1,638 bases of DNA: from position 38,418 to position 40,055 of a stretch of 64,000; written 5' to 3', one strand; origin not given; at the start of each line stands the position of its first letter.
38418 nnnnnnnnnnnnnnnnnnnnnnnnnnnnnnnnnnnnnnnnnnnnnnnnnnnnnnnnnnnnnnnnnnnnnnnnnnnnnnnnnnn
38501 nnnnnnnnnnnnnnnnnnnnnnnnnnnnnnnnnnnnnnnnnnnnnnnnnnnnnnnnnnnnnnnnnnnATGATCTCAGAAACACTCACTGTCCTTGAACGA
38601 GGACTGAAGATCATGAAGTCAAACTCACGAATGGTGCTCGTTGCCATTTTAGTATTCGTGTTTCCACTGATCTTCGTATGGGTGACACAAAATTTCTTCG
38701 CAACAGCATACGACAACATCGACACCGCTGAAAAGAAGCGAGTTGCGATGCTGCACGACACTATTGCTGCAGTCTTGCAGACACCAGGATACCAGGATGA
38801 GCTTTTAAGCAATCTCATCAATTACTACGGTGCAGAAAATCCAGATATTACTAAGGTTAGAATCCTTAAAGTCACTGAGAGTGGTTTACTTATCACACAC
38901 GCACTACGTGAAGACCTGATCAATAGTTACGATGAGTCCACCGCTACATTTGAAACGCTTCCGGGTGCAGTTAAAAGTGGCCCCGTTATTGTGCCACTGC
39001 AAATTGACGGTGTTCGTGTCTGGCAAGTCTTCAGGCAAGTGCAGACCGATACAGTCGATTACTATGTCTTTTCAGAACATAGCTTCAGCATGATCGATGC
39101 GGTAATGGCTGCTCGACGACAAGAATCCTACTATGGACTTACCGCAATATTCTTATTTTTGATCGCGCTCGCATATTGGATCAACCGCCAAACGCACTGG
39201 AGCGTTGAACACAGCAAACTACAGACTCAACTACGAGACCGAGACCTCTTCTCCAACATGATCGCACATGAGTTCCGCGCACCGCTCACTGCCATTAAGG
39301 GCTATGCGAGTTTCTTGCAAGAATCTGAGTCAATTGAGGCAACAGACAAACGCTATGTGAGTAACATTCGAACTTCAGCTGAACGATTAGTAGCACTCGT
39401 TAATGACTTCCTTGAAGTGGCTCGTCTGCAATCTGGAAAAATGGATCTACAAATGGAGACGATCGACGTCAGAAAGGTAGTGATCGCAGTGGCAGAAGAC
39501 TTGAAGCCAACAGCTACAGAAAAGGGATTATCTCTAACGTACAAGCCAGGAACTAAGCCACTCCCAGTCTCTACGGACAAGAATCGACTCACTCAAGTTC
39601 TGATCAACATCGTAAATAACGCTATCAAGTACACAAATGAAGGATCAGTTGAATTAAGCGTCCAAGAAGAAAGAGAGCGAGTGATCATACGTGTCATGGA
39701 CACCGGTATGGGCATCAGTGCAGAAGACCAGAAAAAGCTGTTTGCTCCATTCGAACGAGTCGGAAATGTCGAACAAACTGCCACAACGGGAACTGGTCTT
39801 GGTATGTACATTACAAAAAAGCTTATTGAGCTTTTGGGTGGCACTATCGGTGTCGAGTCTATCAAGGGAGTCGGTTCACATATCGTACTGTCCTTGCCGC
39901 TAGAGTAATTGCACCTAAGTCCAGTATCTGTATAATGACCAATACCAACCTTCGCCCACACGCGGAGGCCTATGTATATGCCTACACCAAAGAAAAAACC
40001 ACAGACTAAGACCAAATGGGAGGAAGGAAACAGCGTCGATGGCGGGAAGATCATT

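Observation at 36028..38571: Envelope-spanning protein with histone-H1-like Lys/Ala-rich cytoplasmic N-terminus and thrombospondin-type Ca-binding repeats, adjacent to a histidine kinase and a dual-receiver protein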

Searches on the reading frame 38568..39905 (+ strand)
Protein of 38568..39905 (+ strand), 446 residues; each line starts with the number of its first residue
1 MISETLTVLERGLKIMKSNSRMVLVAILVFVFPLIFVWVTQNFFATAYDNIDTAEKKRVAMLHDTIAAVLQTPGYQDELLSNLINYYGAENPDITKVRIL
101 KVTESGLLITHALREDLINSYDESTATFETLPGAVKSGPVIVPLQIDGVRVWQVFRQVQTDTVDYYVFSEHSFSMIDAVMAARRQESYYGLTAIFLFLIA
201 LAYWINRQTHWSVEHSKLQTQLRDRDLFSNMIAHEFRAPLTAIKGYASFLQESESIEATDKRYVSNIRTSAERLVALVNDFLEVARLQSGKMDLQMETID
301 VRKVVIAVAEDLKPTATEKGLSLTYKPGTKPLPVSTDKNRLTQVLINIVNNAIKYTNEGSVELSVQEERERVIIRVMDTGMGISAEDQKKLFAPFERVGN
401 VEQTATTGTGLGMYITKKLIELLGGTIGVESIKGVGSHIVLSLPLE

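Call 3: search_protein_families(library=pfam, proteins=[window:38568-39905:+], max_evalue=1)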
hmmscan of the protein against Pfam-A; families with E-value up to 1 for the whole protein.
window:38568-39905:+ (446 aa): 6 families
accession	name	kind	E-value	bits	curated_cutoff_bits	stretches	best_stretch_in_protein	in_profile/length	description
PF02518.31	HATPase_c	-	2.6e-27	95.9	26.4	1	337-446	2-110/111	Histidine kinase-, DNA gyrase B-, and HSP90-like ATPase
PF00512.31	HisKA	-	6.2e-17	61.8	26.9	1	225-290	2-66/66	His Kinase A (phospho-acceptor) domain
PF13581.12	HATPase_c_2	-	8.7e-05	23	27.4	1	347-421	42-110/127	Histidine kinase-like ATPase domain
PF04932.20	Wzy_C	-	0.042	14.1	31.7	1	19-73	39-99/149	O-Antigen ligase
PF13589.12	HATPase_c_3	-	0.048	14.1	25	1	342-392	4-54/137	Histidine kinase-, DNA gyrase B-, and HSP90-like ATPase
PF14501.12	HATPase_c_5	-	0.06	13.7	22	1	341-430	6-89/102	GHKL domain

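Call 33: search_protein_families(library=ncbifam, proteins=[window:38568-39905:+], max_evalue=0.01)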
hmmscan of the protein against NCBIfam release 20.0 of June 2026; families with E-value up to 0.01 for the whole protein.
window:38568-39905:+ (446 aa): 89 families (the best 25 are shown)
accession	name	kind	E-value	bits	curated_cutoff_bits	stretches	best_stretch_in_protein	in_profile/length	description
NF046044.1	PnpS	equivalog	2.5e-54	184.8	400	1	226-444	172-390/390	two-component system histidine kinase PnpS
TIGR02956.1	TMAO_torS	equivalog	3.6e-52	177.6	676.5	1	230-446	469-683/967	TMAO reductase system sensor histidine kinase/response regulator TorS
NF033092.0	HK_WalK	equivalog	7.7e-51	173.4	725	1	223-445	370-594/594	cell wall metabolism sensor histidine kinase WalK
NF038297.2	hybrid_HK_HrmK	equivalog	3.3e-48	164.8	725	1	214-446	224-458/607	hybrid histidine kinase/response regulator HrmK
NF008302.0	PRK11091.1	equivalog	1.1e-45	156.1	838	1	216-444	274-504/779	aerobic respiration two-component sensor histidine kinase ArcB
NF041947.1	LuxQ_Vibrio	equivalog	3.1e-45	154.4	1200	1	226-446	473-697/843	quorum-sensing autoinducer 2 sensor kinase/phosphatase LuxQ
TIGR02966.1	phoR_proteo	equivalog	4.8e-45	154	334.2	1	225-439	115-329/333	phosphate regulon sensor histidine kinase PhoR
NF011874.0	PRK15347.1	equivalog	1.3e-44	152.5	852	1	230-446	403-615/921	two component system sensor kinase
NF008318.0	PRK11107.1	equivalog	3.1e-42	144.7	890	1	228-445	297-518/920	two-component sensor histidine kinase BarA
NF047874.1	MASE3_PAS_HK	subfamily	9.9e-42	143.5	560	1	224-445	398-625/655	MASE3 domain-containing sensor histidine kinase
NF040691.1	MtrAB_MtrB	equivalog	1.8e-41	142.7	450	1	228-445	274-492/507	MtrAB system histidine kinase MtrB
NF033091.0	HK_VanS_ACDEFG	equivalog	2.2e-41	141.9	400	1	223-432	73-282/293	vancomycin resistance histidine kinase VanS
NF041832.1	near_NosP_CTERM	subfamily_domain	6.3e-41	140.7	400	1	231-445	13-225/370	NahK/ErcS family hybrid sensor histidine kinase/response regulator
NF041735.1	hist_kin_RppB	equivalog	7e-40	137.1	400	1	166-444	162-438/438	two-component system sensor histidine kinase RppB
NF008099.0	PRK10841.1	equivalog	7.4e-40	136.5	920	1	226-445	471-690/949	two-component system sensor histidine kinase RcsC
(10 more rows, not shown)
